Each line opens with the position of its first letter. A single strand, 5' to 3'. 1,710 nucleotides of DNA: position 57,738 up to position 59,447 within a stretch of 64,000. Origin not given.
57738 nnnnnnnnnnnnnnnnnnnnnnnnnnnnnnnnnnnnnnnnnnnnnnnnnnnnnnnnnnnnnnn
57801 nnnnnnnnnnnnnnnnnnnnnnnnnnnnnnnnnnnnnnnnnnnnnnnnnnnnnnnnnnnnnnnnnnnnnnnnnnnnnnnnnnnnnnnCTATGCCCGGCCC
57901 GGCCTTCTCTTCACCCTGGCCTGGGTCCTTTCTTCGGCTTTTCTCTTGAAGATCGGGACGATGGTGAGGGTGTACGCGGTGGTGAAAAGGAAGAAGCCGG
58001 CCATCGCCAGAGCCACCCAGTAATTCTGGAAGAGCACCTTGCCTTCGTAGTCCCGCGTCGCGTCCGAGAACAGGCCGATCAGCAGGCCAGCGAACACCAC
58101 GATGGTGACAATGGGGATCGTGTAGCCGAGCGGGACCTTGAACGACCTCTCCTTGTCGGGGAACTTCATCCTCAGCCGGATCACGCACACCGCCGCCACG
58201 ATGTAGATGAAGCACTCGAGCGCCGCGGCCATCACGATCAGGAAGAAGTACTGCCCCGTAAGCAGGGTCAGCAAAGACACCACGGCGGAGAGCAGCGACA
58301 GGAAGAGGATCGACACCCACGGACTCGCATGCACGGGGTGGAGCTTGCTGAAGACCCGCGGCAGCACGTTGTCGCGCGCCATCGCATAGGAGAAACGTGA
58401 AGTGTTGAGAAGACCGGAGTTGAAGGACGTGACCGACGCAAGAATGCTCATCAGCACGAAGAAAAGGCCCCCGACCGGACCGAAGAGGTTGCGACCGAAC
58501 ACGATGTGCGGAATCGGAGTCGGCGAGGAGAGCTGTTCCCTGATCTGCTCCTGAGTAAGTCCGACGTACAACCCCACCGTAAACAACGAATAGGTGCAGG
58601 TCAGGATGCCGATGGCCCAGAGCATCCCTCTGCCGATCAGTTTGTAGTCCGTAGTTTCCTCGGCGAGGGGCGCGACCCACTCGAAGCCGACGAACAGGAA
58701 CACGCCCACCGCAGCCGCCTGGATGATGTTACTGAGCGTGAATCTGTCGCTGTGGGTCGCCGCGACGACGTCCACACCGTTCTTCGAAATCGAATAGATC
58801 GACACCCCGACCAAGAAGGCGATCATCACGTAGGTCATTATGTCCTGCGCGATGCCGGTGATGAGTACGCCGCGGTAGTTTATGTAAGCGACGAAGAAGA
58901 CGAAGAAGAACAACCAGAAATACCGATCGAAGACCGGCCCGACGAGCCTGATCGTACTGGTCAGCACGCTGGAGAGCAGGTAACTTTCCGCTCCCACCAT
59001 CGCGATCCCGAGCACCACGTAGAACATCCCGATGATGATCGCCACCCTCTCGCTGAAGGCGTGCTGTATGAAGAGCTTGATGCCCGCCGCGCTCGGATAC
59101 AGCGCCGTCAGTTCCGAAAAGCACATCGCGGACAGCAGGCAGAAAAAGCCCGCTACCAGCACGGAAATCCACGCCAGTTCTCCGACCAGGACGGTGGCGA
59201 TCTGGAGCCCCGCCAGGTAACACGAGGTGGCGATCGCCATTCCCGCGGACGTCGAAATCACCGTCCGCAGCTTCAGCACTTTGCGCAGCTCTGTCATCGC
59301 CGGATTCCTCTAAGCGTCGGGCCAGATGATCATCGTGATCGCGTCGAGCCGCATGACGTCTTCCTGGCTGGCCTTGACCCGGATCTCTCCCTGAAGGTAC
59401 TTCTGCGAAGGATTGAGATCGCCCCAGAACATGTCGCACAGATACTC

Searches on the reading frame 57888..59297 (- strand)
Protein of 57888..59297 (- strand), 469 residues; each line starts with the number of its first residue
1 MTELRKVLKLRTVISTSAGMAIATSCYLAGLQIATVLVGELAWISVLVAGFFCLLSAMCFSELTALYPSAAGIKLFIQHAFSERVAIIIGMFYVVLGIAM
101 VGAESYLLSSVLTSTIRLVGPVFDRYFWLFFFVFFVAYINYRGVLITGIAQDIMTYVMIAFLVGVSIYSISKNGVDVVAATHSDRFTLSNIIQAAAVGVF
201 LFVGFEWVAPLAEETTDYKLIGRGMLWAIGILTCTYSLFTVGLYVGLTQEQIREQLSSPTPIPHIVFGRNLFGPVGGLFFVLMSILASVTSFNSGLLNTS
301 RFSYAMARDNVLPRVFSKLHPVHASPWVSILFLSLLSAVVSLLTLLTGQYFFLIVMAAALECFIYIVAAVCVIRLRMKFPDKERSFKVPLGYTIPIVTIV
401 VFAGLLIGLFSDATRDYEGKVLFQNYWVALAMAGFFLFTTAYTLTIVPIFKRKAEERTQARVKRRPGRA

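Call 91: search_protein_families(library=pfam, proteins=[window:57888-59297:-], max_evalue=0.00001)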
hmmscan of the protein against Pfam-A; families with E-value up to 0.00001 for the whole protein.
window:57888-59297:- (469 aa): 2 families
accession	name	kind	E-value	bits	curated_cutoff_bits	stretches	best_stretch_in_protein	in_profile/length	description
PF13520.12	AA_permease_2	-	1e-36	127.3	27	1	16-408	9-400/427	Amino acid permease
PF00324.27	AA_permease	-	1.8e-29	103.2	24.6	1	18-414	7-425/470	Amino acid permease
